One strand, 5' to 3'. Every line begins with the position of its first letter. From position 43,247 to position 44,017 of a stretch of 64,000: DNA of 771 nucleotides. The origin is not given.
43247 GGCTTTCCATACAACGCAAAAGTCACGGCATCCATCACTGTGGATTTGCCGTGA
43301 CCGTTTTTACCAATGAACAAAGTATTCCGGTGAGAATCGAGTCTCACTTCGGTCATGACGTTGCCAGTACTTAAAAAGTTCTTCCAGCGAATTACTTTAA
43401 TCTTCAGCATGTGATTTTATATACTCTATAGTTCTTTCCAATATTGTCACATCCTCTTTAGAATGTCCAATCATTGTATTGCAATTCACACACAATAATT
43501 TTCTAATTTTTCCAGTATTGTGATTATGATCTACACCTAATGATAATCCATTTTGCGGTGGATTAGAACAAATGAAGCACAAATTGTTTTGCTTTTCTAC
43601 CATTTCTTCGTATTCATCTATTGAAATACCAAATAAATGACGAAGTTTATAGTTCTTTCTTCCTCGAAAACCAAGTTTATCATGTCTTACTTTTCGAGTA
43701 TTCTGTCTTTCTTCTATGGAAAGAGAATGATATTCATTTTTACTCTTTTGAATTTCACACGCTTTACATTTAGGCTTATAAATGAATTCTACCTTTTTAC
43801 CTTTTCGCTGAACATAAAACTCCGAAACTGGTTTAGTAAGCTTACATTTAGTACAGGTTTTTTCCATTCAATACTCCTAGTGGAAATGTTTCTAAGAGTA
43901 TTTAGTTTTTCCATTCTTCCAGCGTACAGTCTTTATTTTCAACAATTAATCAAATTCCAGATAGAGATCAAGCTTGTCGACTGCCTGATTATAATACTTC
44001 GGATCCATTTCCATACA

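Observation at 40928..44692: Two paralogous CcrM-like DNA methyltransferases bracket gene 46, with an HNH endonuclease between them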

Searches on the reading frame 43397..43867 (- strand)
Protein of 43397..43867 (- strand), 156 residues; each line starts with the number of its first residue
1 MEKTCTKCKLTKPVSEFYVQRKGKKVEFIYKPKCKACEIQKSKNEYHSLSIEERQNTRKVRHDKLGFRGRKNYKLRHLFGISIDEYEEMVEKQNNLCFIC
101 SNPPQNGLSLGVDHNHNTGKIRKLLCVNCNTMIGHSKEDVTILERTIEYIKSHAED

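Call 4: search_protein_families(library=pfam, proteins=[window:43397-43867:-], max_evalue=0.01)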
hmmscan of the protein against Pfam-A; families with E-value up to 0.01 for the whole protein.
window:43397-43867:- (156 aa): 1 family
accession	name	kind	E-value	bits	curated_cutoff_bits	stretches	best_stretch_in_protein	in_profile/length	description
PF02945.21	Endonuclease_7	-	6.2e-22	77.7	23.6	1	75-151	4-81/82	Recombination endonuclease VII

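Call 34: search_protein_families(library=ncbifam, proteins=[window:43397-43867:-], max_evalue=0.01)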
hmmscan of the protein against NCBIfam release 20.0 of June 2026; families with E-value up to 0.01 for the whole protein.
window:43397-43867:- (156 aa): 0 families

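Call 35: search_protein_families(library=phrogs, proteins=[window:43397-43867:-], max_evalue=0.001)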
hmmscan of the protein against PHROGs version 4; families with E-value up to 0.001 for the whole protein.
window:43397-43867:- (156 aa): 11 families
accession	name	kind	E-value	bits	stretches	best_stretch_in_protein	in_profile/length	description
phrog_2633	-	DNA, RNA and nucleotide metabolism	4.8e-34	118.6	1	2-154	13-140/142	endonuclease VII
phrog_2914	-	DNA, RNA and nucleotide metabolism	2.5e-28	100.1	1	32-154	18-156/190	endonuclease VII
phrog_307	-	DNA, RNA and nucleotide metabolism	5e-24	86.9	1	32-153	58-179/334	endonuclease VII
phrog_1035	-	DNA, RNA and nucleotide metabolism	5.6e-15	56.9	1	2-154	63-231/271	endonuclease VII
phrog_423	-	DNA, RNA and nucleotide metabolism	3.5e-12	47.5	1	87-140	16-71/159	endonuclease VII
phrog_17507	-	DNA, RNA and nucleotide metabolism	2.8e-07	31.3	1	112-152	1-42/65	endonuclease VII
phrog_5558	-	moron, auxiliary metabolic gene and host takeover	8.1e-05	23.9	1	1-55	7-60/130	Lar-like restriction alleviation protein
phrog_2340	-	DNA, RNA and nucleotide metabolism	0.00016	22.8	1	2-64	8-68/171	endonuclease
phrog_22514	-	DNA, RNA and nucleotide metabolism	0.00036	21.7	1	30-103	6-75/187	HNH endonuclease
phrog_12813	-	unknown function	0.00037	21.4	1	2-43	153-191/199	-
phrog_11865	-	DNA, RNA and nucleotide metabolism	0.00077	20.9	0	112-140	2-30/95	endonuclease VII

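Call 40: search_dna_similar(query=window:43397-43867:-, collection=phages, mode=protein, max_rows=25)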
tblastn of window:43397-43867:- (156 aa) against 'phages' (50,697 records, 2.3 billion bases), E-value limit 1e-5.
Records with a match: 1739; places in all: 1820; records where one place covers at least 80% of the query: 334.
Best place of each record, by identity: <60% 1739.
By first word of the organism name: Mycobacterium 1066; Klebsiella 128; Gordonia 94; Escherichia 63; Rhodococcus 52; Yersinia 42; Streptomyces 38; Pseudomonas 34; Synechococcus 32; Salmonella 22; and 47 more.
By host as written in the record: Mycobacterium smegmatis mc2 155 778; Mycobacterium smegmatis mc#155 132; Gordonia terrae 3612 79; Klebsiella pneumoniae 68; - 66; Mycobacterium smegmatis mc2155 56; Rhodococcus erythropolis RIA 643 37; Yersinia pestis 31; and 218 more.
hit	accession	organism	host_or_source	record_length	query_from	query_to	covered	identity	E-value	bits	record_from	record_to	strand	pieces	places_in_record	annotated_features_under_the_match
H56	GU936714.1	Synechococcus phage S-CBS2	Synechococcus sp. CB0204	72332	1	154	99%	37.7%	1e-21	96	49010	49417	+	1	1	endonuclease | hypothetical protein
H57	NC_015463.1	Synechococcus phage S-CBS2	Synechococcus sp. CB0204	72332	1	154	99%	37.7%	1e-21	96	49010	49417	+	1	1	endonuclease VII | hypothetical protein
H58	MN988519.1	Rhizobium phage RHph_I1_18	Rhizobium phaseoli I1_18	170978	19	153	87%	41.6%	5e-23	99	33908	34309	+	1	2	putative recombination endonuclease VII protein | DNA repair exonuclease subunit 1 protein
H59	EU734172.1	Escherichia phage EcoDS1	Escherichia coli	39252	1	150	96%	36.7%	9e-20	90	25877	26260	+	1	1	13.5: gp13.5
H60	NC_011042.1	Escherichia phage EcoDS1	Escherichia coli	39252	1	150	96%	36.7%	9e-20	90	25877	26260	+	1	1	13.5: endonuclease VII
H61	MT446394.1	Escherichia virus TH20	Escherichia coli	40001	1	150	96%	36.7%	9e-20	90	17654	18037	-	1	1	record has no annotation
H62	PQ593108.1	Escherichia phage MirsaeidiM_Esher7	Escherichia coli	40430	1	155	99%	35.5%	5e-20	91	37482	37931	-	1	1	hypothetical protein (x3)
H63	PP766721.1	Escherichia phage Baskent_phicoli_1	Escherichia coli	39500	1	151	97%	35.9%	3e-23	100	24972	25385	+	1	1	endonuclease VII | hypothetical protein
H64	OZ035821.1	Kayfunavirus PDP21P1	-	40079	1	151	97%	35.8%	2e-19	89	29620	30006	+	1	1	record has no annotation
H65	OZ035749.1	Kayfunavirus PDP351P4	-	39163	1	150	96%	36.0%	1e-19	90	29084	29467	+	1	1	record has no annotation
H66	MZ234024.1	Escherichia phage vB_EcoP-101136BS1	Escherichia coli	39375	1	150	96%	36.0%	2e-19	89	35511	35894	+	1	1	endonuclease VII | internal (core) protein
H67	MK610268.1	Hafnia phage vB_HpaA_yong1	Hafnia paralvei LY-23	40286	1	150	96%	36.0%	9e-19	87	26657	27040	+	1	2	endonuclease VII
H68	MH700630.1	Sinorhizobium phage phiM6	Sinorhizobium meliloti 1021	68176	3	155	98%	35.0%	7e-19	87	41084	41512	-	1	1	putative endonuclease 7 superfamily protein | putative DNA polymerase | hypothetical protein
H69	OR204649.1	Vibrio phage PJN101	Vibrio parahaemolyticus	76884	1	154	99%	34.4%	6e-15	76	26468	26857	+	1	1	hypothetical protein | thymidylate synthase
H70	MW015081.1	Synechococcus phage S-SRM01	Synechococcus sp. KCZYC6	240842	3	154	97%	34.9%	8e-16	79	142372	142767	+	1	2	endonuclease VII | recombinase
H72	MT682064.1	Klebsiella virus KpV2811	Klebsiella pneumoniae capsular type K1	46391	3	151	96%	35.5%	5e-19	88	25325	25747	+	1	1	endonuclease VII domain-containing protein | putative C-specific methylase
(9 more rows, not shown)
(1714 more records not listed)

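Call 42: get_annotated_region(hit=H70, flank=4000)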
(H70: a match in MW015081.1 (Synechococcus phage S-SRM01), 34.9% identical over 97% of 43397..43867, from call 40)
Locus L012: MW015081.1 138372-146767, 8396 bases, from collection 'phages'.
description: Synechococcus phage S-SRM01, complete genome.
organism: Synechococcus phage S-SRM01 (NCBI taxid 2781608)
taxonomy: Viruses; Duplodnaviria; Heunggongvirae; Uroviricota; Caudoviricetes; Kyanoviridae; Serangoonvirus; Serangoonvirus essarone
host: Synechococcus sp. KCZYC6; source: Serangoon Reservoir; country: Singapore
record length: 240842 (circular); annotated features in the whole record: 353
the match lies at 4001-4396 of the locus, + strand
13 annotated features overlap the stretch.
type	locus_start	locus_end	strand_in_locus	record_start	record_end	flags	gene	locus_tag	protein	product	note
CDS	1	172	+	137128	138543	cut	-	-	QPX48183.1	precursor of major head subunit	-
CDS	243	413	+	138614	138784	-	-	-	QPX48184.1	hypothetical protein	-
CDS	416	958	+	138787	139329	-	-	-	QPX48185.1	head-proximal tip of tail tube tail completion + sheath stabilizer protein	-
CDS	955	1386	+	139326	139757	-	-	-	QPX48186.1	recombination protein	recombination protein UvsY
CDS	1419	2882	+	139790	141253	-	-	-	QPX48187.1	recombination protein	recombination protein UvsW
CDS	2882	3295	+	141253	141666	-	-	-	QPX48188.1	methylamine utilization protein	-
CDS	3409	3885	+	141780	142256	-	-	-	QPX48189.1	sigma factor for late transcription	-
CDS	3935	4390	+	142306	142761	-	-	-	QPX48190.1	endonuclease VII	-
CDS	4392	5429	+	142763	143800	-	-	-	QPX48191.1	recombinase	-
CDS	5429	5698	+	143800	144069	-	-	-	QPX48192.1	DUF3110 domain-containing protein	-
CDS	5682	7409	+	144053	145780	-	-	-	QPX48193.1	recombination endonuclease subunit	-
CDS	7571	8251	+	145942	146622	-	-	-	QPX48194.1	hypothetical protein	-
CDS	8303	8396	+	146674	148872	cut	-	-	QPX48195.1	peptidase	-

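Call 43: get_annotated_region(hit=H58, flank=4000)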
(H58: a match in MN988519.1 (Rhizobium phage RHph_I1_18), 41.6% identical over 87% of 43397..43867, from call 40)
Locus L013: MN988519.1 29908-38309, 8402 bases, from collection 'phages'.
description: Rhizobium phage RHph_I1_18, complete genome.
organism: Rhizobium phage RHph_I1_18 (NCBI taxid 2509726)
taxonomy: Viruses; Duplodnaviria; Heunggongvirae; Uroviricota; Caudoviricetes
host: Rhizobium phaseoli I1_18; source: agricultural lands; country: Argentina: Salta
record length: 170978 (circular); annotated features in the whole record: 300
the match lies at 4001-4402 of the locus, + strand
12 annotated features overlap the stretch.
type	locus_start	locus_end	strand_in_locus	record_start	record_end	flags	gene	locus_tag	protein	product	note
CDS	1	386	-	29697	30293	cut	-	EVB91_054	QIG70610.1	DNA helicase loader protein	-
CDS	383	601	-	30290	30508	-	-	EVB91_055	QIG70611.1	hypothetical protein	-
CDS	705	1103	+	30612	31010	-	-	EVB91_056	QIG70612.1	tail completion and sheath stabilizer protein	GO_function: GO:0005198 - structural molecule activity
CDS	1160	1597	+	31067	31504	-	-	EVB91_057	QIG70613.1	recombination repair and ssDNA binding protein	UvsY recombination repair and ssDNA binding protein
CDS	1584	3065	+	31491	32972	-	-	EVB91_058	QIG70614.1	ATP-dependent RNA-DNA and DNA-DNA helicase protein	ATP-dependent RNA-DNA and DNA-DNA helicase UvsW protein; GO_function: GO:0003677 - DNA binding; GO_function: GO:0005524 ...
CDS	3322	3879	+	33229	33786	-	-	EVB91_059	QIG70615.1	sigma factor for late transcription protein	-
CDS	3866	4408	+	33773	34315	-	-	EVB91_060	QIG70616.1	putative recombination endonuclease VII protein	-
CDS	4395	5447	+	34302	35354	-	-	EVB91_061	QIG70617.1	DNA repair exonuclease subunit 1 protein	-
CDS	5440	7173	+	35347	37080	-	-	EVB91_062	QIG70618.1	DNA repair exonuclease subunit 2 protein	-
CDS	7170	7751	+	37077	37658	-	-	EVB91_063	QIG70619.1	peptide deformylase protein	GO_function: GO:0005506 - iron ion binding; GO_function: GO:0042586 - peptide deformylase activity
CDS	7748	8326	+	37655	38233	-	-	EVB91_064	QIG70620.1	6-pyruvoyl tetrahydropterin synthase protein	-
CDS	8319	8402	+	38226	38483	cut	-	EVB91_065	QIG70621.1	hypothetical protein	-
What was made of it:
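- Endo VII-type ORFs also sit beside gp47 in S-SRM01 and RHph_I1_18 (calls 42, 43).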

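Call 44: search_solved_structures(query=window:43397-43867:-, max_evalue=0.01, show_alignments=1)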
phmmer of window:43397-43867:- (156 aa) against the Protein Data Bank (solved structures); distinct sequences matched with E-value up to 0.01: 1.
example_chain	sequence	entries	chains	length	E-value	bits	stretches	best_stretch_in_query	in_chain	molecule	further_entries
3fc3_A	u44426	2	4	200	1.4e-08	38.4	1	97-153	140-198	Restriction endonuclease Hpy99I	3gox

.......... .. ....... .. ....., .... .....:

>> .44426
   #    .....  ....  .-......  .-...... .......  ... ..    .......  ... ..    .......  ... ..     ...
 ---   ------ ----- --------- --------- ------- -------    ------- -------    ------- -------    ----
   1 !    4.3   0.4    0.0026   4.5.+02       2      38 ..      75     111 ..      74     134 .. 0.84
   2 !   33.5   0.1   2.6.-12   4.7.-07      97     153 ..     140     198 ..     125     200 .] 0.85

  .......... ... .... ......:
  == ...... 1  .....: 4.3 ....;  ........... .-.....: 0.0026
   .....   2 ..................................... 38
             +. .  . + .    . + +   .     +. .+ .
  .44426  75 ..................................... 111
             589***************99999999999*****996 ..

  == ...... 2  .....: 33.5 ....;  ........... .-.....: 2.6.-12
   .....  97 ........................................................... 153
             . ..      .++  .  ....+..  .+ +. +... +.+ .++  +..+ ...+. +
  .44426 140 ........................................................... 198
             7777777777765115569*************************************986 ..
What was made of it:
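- The closest solved relative of the nuclease is a restriction enzyme (Hpy99I, call 44). The best solved homologue is the type II enzyme R.Hpy99I, including the zinc-ribbon region (call 44). T4 Endo VII is not found at E <= 0.01 in the PDB search, whereas Hpy99I is (call 44).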

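Call 57: get_annotated_region(hit=H72, flank=2500)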
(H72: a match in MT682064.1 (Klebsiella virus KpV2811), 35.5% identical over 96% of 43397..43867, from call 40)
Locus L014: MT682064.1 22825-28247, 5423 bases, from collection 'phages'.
description: Klebsiella virus KpV2811, complete genome.
organism: Klebsiella virus KpV2811 (NCBI taxid 2759464)
taxonomy: Viruses; Duplodnaviria; Heunggongvirae; Uroviricota; Caudoviricetes
host: Klebsiella pneumoniae capsular type K1; source: sewage; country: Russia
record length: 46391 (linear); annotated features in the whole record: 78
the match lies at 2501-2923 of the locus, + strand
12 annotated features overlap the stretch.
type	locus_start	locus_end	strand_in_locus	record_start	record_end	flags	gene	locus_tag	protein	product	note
CDS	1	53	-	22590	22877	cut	-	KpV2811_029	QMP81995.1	hypothetical protein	-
CDS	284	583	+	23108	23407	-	-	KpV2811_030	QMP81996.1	hypothetical protein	-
CDS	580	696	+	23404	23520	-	-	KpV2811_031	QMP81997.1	hypothetical protein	-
CDS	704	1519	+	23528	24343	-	-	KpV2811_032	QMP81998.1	ParB/RepB/Spo0J family partition protein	-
CDS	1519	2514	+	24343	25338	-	-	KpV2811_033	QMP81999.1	putative C-specific methylase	-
CDS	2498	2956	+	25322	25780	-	-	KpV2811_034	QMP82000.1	endonuclease VII domain-containing protein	-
CDS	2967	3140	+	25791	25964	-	-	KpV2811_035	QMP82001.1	hypothetical protein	-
CDS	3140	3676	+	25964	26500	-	-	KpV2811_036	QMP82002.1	DNA polymerase III beta subunit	-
CDS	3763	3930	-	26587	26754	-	-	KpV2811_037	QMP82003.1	hypothetical protein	-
CDS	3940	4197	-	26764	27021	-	-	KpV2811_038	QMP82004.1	hypothetical protein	-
CDS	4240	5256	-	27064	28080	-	-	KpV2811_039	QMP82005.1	hypothetical protein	-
CDS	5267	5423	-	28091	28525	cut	-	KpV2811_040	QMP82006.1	hypothetical protein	-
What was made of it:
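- A methylase followed by an Endo VII-type ORF also occurs in Klebsiella phage KpV2811 (call 57). The gene order methylase then nuclease also occurs in KpV2811 (call 57).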
